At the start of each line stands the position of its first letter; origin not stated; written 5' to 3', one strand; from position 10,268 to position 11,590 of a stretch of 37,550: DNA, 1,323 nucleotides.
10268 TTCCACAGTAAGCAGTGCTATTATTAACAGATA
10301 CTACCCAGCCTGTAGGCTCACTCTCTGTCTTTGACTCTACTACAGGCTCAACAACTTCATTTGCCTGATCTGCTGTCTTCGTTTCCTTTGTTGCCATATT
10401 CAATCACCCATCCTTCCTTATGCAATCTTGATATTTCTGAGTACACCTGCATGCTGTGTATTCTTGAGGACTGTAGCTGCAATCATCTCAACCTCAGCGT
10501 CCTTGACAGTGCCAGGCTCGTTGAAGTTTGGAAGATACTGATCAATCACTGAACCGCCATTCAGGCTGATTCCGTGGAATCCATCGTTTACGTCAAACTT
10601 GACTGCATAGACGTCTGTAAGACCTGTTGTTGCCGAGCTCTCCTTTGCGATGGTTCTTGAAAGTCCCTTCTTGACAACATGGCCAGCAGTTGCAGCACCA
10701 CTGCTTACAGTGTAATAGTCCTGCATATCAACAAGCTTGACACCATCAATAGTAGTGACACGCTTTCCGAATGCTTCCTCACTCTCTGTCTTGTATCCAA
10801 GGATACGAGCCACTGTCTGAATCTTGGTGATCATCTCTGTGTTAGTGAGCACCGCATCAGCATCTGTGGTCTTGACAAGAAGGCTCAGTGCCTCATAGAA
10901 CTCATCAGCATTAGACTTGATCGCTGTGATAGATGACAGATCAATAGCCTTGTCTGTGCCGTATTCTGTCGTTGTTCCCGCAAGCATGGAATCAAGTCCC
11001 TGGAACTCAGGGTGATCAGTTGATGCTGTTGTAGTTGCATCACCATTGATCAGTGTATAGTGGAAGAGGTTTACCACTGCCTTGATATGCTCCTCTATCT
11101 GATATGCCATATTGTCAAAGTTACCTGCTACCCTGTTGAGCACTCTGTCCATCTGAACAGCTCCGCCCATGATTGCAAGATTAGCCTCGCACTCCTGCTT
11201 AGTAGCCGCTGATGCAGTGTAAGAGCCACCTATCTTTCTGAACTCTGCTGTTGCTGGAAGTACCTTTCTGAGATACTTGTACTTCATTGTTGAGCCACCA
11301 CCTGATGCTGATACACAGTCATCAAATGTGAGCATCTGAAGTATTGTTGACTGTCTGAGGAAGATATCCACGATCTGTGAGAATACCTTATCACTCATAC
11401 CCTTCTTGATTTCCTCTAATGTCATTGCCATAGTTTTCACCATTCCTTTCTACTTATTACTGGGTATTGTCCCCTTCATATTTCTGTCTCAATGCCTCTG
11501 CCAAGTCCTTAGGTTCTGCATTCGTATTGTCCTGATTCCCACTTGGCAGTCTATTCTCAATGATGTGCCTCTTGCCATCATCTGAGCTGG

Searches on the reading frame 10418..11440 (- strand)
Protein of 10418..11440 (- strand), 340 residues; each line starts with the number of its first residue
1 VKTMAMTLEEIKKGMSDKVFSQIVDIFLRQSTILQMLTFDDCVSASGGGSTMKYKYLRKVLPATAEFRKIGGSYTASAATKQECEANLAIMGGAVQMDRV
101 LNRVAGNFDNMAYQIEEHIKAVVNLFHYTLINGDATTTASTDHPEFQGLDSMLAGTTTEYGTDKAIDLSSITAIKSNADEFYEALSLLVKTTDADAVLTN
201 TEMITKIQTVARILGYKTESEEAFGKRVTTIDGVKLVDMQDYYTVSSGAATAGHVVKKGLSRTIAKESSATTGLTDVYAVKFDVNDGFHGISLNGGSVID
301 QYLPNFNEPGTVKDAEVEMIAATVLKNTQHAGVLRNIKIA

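Call 48: search_protein_families(library=phrogs, proteins=[window:10418-11440:-], max_evalue=0.00001)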
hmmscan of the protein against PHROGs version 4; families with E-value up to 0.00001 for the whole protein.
window:10418-11440:- (340 aa): 1 family
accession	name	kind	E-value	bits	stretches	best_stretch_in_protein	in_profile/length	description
phrog_212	-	head and packaging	2.7e-62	211.9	1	2-340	2-296/301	major head protein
